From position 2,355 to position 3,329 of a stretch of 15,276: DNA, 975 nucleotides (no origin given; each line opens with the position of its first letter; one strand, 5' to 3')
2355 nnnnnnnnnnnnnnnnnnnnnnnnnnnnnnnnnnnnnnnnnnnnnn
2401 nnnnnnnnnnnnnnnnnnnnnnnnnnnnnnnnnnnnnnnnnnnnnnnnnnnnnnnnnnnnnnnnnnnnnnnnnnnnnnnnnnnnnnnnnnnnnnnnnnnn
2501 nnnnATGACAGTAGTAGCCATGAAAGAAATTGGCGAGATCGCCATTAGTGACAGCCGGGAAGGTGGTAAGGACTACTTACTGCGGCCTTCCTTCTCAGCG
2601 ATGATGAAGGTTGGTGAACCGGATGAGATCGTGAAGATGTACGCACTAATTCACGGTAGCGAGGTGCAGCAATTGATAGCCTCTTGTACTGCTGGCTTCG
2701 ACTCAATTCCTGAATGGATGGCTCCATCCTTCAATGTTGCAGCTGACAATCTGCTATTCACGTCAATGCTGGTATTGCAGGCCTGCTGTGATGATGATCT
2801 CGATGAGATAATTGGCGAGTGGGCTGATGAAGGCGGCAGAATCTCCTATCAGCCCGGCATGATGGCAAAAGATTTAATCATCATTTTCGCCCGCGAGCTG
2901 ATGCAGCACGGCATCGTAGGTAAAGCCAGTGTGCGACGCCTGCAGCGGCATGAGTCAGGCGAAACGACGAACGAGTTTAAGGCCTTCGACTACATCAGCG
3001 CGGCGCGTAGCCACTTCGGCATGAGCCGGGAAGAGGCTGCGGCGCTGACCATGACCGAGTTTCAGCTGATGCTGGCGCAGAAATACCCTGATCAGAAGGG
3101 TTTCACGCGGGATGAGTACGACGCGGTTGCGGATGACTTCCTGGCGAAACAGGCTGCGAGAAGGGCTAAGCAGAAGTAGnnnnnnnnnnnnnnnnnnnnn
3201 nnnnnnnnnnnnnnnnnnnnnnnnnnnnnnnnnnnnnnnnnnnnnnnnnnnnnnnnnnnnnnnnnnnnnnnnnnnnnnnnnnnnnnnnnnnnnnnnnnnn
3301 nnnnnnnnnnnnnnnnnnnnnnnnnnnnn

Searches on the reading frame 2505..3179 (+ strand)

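Call 7: search_protein_families(library=pfam, proteins=[window:2505-3179:+], max_evalue=0.01)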
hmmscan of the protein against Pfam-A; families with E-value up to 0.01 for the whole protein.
window:2505-3179:+ (224 aa): 1 family
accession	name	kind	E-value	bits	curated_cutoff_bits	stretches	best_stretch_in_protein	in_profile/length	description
PF19759.4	DUF6246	-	2.7e-66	223.3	27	1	26-207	1-185/185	Family of unknown function (DUF6246)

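Call 8: search_protein_families(library=phrogs, proteins=[window:2505-3179:+], max_evalue=0.01)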
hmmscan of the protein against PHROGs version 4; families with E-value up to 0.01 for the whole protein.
window:2505-3179:+ (224 aa): 2 families
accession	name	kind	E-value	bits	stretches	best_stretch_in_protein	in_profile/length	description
phrog_791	-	unknown function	1.2e-79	268.1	1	4-223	2-223/227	-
phrog_29657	-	unknown function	1.7e-17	64.4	1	173-210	1-38/59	-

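Call 26: search_protein_families(library=ncbifam, proteins=[window:2505-3179:+], max_evalue=0.01)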
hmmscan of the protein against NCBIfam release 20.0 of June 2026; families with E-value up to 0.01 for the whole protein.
window:2505-3179:+ (224 aa): 0 families

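Call 27: search_protein_families(library=padloc, proteins=[window:2505-3179:+], max_evalue=0.1)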
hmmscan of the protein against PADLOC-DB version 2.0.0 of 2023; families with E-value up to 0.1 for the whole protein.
window:2505-3179:+ (224 aa): 0 families
